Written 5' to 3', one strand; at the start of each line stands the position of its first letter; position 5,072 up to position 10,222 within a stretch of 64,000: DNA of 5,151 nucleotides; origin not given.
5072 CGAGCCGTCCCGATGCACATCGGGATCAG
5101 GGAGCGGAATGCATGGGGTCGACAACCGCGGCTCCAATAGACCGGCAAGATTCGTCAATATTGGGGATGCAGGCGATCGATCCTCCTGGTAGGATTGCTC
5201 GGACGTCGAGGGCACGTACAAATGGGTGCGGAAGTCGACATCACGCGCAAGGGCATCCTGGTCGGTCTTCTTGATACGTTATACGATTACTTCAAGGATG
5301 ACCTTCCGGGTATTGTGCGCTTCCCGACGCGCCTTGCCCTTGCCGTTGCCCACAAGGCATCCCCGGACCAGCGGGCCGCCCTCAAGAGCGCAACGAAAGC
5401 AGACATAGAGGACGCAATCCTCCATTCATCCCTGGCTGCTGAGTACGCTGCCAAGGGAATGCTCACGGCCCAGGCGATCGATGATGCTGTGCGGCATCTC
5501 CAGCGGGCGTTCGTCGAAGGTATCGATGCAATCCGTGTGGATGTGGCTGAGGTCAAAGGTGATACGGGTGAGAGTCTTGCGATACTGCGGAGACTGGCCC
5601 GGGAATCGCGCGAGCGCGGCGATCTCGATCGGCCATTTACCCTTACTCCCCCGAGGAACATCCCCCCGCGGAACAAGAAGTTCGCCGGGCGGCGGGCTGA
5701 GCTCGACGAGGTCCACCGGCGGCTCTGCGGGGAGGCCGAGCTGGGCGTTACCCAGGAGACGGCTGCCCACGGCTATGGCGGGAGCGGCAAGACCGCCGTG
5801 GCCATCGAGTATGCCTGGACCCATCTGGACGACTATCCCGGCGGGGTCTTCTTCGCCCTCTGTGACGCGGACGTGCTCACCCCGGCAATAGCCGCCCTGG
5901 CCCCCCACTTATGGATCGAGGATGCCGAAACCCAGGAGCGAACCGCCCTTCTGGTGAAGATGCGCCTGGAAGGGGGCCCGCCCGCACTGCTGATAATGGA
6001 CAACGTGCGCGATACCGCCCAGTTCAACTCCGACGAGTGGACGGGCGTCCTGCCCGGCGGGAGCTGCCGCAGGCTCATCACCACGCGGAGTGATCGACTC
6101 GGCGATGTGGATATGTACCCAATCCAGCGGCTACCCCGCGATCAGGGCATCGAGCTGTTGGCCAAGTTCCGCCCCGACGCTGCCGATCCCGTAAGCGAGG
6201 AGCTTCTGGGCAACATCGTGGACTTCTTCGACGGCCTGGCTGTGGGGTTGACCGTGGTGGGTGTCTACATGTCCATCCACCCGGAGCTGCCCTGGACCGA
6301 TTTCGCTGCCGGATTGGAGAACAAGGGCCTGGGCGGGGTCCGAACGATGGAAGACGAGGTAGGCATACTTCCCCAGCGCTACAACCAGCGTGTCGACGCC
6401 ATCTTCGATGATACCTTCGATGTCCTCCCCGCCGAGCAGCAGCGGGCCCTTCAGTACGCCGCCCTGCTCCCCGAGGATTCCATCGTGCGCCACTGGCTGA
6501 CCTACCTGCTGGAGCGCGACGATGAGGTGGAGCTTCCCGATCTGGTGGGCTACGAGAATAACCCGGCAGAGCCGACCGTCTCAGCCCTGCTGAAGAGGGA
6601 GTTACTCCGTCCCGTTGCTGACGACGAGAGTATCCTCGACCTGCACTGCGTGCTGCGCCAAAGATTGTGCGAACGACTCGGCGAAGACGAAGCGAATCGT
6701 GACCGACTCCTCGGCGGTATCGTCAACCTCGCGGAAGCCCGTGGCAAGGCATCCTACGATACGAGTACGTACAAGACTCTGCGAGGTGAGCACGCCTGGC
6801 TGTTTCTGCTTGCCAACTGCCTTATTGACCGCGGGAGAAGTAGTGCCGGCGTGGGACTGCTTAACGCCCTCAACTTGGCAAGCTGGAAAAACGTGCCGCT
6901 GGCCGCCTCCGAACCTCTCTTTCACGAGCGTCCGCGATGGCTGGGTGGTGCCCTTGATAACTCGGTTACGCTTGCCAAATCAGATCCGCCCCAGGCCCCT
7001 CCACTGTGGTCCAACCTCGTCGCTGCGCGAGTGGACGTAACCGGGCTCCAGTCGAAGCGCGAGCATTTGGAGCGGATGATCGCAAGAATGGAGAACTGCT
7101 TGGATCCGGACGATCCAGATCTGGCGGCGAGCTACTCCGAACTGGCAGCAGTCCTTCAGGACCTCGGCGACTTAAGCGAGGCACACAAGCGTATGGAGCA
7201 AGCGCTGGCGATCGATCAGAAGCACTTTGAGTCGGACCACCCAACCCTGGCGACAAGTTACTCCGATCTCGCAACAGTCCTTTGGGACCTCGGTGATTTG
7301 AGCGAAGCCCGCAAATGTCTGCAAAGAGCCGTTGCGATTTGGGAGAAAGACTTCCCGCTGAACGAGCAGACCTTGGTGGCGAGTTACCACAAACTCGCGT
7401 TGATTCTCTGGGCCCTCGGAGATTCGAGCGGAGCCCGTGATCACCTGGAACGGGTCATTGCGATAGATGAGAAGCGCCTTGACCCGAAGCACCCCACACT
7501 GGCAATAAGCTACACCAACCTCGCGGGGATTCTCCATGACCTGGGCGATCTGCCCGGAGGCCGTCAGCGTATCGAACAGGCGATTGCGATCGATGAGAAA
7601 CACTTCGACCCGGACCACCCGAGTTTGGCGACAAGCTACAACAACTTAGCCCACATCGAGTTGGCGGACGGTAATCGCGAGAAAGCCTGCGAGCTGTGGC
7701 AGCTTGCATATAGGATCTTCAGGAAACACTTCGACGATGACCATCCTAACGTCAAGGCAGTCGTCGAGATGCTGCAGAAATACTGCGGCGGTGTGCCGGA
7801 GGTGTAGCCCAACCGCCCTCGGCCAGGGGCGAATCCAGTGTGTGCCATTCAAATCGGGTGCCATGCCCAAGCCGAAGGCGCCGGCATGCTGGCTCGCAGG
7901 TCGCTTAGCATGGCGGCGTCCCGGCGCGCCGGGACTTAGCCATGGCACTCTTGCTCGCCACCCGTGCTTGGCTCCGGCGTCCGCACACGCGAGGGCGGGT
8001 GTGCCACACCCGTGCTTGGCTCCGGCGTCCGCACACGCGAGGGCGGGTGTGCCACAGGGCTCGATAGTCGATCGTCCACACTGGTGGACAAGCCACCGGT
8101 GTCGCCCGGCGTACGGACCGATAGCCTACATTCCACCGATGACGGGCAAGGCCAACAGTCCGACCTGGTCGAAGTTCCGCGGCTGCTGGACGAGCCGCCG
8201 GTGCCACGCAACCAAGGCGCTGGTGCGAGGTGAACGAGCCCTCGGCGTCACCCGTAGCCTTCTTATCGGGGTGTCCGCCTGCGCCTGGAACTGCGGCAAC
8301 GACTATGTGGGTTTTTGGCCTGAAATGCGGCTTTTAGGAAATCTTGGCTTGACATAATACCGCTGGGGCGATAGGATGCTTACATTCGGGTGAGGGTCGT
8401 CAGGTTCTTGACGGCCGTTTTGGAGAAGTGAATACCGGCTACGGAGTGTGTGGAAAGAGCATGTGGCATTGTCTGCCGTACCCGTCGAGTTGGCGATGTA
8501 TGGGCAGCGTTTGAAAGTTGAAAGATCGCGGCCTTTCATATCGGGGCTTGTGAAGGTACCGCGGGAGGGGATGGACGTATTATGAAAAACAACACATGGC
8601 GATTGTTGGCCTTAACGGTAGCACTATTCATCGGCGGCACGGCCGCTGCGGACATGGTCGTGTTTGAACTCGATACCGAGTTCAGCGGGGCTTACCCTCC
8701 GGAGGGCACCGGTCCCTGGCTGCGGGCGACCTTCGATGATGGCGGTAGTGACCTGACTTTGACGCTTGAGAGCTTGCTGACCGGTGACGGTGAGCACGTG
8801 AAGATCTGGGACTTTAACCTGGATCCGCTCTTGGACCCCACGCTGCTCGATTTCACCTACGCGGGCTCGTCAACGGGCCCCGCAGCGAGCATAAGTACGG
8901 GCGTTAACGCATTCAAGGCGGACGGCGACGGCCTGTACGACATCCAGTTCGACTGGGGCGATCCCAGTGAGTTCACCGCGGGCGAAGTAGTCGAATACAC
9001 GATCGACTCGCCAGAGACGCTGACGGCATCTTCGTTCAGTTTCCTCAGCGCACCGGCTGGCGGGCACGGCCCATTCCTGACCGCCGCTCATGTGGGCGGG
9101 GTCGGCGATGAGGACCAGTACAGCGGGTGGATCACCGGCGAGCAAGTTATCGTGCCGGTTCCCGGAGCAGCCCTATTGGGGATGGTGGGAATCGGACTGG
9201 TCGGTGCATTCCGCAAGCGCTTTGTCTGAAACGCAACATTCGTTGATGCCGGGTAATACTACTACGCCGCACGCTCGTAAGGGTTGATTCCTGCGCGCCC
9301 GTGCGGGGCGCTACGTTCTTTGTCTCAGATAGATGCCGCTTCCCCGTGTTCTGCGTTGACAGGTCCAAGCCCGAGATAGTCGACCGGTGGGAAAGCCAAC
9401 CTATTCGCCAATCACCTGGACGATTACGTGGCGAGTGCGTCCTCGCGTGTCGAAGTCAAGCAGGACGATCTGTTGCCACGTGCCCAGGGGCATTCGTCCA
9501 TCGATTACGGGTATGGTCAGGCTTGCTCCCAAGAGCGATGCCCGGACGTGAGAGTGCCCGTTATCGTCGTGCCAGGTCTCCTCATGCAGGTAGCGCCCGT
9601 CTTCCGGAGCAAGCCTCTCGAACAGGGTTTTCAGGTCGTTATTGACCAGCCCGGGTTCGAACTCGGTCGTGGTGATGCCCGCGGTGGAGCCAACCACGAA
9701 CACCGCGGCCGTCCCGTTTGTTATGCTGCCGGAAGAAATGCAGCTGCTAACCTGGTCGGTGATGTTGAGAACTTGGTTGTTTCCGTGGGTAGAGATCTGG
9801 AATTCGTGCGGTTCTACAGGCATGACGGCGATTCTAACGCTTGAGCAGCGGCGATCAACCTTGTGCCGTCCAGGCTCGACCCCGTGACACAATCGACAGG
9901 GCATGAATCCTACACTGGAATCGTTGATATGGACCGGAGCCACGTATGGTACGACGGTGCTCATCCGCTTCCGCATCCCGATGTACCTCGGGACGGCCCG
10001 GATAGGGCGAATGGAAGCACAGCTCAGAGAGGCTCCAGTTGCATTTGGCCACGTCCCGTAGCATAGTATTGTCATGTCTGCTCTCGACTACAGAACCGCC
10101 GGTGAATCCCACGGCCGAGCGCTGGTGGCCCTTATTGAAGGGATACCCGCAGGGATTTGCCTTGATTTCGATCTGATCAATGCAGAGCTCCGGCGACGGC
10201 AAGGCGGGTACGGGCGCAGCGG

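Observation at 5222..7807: Solitary NB-ARC/STAND NTPase with TPR sensor-like repeats and an unassigned helical N-terminal domain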

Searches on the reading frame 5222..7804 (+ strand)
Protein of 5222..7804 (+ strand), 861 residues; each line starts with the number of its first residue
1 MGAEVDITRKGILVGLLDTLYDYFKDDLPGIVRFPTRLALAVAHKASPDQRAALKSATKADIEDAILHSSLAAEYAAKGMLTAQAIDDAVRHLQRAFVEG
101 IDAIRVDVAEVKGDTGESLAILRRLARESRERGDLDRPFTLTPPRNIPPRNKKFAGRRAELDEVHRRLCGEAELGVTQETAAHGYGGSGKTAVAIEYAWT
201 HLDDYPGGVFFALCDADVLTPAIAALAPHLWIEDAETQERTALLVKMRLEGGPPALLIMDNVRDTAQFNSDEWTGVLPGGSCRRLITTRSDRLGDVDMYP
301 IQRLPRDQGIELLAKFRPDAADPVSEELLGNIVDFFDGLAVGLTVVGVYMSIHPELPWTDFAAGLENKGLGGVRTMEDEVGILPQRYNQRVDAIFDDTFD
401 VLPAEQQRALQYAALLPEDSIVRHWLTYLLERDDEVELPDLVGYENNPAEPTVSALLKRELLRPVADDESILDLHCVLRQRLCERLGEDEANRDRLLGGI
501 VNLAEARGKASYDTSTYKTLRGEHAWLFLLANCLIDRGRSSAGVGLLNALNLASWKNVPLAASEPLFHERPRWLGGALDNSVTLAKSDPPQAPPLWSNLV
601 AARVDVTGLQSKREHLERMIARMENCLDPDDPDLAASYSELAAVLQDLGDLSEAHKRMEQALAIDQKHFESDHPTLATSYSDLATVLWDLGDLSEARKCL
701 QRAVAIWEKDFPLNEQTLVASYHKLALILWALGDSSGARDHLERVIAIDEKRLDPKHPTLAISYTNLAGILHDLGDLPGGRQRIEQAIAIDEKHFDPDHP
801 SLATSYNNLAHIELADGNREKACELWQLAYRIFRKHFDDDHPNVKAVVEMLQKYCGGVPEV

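Call 5: search_protein_families(library=pfam, proteins=[window:5222-7804:+], max_evalue=1)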
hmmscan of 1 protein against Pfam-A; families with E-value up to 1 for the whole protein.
window:5222-7804:+ (861 aa): 30 families (the best 25 are shown)
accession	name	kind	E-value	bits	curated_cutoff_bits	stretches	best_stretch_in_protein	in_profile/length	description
PF13424.12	TPR_12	-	3e-47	159.1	30.1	5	633-709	1-77/77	Tetratricopeptide repeat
PF13374.12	TPR_10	-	6.1e-38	128.2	27.5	5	634-674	1-41/42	Tetratricopeptide repeat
PF24885.1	TPR_NPHP3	-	2.6e-25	89.7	100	3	612-711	118-217/239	Nephrocystin-3 TPR domain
PF17874.7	TPR_MalT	-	6.1e-19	68.9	45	2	634-744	79-186/336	MalT-like TPR region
PF07719.23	TPR_2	-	9.7e-17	60.1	27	4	678-706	2-30/34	Tetratricopeptide repeat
PF13181.12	TPR_8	-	2.3e-14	52.7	25.7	2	677-706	1-30/34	Tetratricopeptide repeat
PF13428.12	TPR_14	-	3.5e-09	36.9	23.5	2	682-710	6-34/44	Tetratricopeptide repeat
PF14559.12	TPR_19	-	2.1e-08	34.8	25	3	647-705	3-53/68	Tetratricopeptide repeat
PF00515.34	TPR_1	-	2.6e-08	33.8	27.8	1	678-708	2-32/34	Tetratricopeptide repeat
PF07721.20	TPR_4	-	3.4e-07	30.7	27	2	722-744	4-26/26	Tetratricopeptide repeat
PF13431.12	TPR_17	-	5.7e-06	26.6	24.4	0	631-655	9-33/34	Tetratricopeptide repeat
PF14357.11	DUF4404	-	5.8e-06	27.3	27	1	614-691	6-82/83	Domain of unknown function (DUF4404)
PF00931.28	NB-ARC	-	0.00031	20.5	23.5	1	160-371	4-227/248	NB-ARC domain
PF11846.14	Wzy_C_2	-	0.00038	20.9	28.5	0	720-747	147-174/191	Virulence factor membrane-bound polymerase, C-terminal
PF13432.12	TPR_16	-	0.00047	21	32.7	1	644-708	6-62/65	Tetratricopeptide repeat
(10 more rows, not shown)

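Call 6: search_protein_families(library=padloc, proteins=[window:5222-7804:+], max_evalue=1)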
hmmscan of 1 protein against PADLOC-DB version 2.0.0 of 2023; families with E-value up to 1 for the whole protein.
window:5222-7804:+ (861 aa): 1 family
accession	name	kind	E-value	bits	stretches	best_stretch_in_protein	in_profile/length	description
PDLC01172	TPR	-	0.00013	18.9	2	640-708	224-289/448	TPR repeats containing protein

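Call 7: search_protein_families(library=ncbifam, proteins=[window:5222-7804:+], max_evalue=1)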
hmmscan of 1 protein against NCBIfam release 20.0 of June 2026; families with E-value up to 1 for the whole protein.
window:5222-7804:+ (861 aa): 15 families
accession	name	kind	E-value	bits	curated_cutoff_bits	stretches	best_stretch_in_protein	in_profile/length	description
NF040586.1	FxSxx_TPR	equivalog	5.4e-53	180.6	300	2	613-842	492-721/830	FxSxx-COOH system tetratricopeptide repeat protein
NF053617.1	SARPRegAfsRStmc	equivalog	1.9e-10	39.4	1430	2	140-290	284-436/986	SARP-family global regulator AfsR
TIGR02521.1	type_IV_pilW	equivalog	6.1e-08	32.5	154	1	614-752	45-168/234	type IV pilus biogenesis/stability protein PilW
NF053720.1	NsdA_fam_reg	subfamily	3.8e-07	30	75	2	672-830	236-395/432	NsdA family TPR-like regulatory protein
TIGR02917.1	PEP_TPR_lipo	equivalog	1.9e-06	26.1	312.2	2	628-710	458-532/899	XrtA/PEP-CTERM system TPR-repeat protein PrsT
NF033920.0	C39_PA2778_fam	equivalog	0.00011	21.8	150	0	646-706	194-253/255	PA2778 family cysteine peptidase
NF053520.1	HK_Porph_FimS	equivalog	0.0002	19.8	600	1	636-739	165-264/618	sensor histidine kinase FimS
TIGR03504.1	FimV_Cterm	subfamily_domain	0.00082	19.4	30.65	1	682-702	4-24/44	FimV/HubP family polar landmark protein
NF040959.1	MamA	equivalog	0.0051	16.3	200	0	693-766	11-83/204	magnetosome protein MamA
NF058541.1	SusR_regulator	equivalog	0.02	14.1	480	1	614-704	182-268/515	SusR family glycan utilization regulator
TIGR02552.1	LcrH_SycD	equivalog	0.047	13.4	104.8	1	640-709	57-118/136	SycD/LcrH family type III secretion system chaperone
TIGR03276.1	Phn-HD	hypoth_equivalog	0.06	12.9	214.6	0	641-682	48-89/179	phosphonate degradation HD-domain oxygenase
NF008757.0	PRK11788.1-5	equivalog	0.08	12.1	363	1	641-706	140-209/388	lipopolysaccharide assembly protein LapB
NF052312.1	T9SS_PorW_SprE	equivalog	0.15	10.7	250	1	611-712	271-363/716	type IX secretion system periplasmic lipoprotein PorW/SprE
NF008681.0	PRK11700.1-4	equivalog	0.21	10.9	231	0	638-684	7-53/188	VOC family protein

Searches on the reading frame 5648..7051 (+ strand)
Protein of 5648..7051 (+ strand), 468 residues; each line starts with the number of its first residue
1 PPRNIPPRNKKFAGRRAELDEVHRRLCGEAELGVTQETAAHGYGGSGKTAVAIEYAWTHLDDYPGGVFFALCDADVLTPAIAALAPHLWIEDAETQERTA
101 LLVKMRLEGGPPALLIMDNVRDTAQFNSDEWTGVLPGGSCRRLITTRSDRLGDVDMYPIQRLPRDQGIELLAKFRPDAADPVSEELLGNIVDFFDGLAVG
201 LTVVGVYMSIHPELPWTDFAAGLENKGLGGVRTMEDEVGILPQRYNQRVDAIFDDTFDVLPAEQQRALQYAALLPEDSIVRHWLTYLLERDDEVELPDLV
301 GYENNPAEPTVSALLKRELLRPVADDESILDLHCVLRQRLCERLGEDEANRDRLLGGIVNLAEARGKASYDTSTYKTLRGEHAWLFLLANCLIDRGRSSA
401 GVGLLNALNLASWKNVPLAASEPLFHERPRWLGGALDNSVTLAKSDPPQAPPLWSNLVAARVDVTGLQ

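Call 69: search_solved_structures(query=window:5648-7051:+, max_evalue=0.01)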
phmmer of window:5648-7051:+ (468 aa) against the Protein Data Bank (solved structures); distinct sequences matched with E-value up to 0.01: 2.
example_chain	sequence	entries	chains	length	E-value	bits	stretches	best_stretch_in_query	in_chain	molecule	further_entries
7jlv_A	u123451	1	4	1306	0.00091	21.3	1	90-208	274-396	Disease resistance protein Roq1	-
7jlu_A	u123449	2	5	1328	0.00094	21.3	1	90-208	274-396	Disease resistance protein Roq1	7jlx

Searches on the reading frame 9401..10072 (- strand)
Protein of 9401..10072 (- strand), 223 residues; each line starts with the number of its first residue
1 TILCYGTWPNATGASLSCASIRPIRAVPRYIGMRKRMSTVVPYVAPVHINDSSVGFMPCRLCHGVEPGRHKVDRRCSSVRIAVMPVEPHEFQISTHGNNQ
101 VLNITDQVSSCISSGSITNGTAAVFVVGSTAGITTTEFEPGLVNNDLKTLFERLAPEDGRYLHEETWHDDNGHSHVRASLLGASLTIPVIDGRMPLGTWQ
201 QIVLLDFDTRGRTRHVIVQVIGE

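Call 9: search_protein_families(library=pfam, proteins=[window:9401-10072:-], max_evalue=0.001)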
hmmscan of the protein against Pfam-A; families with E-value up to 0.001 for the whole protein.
window:9401-10072:- (223 aa): 1 family
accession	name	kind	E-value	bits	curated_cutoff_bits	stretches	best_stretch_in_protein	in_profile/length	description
PF01894.22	UPF0047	-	1.5e-33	115.9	27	1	103-220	1-117/117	Uncharacterised protein family UPF0047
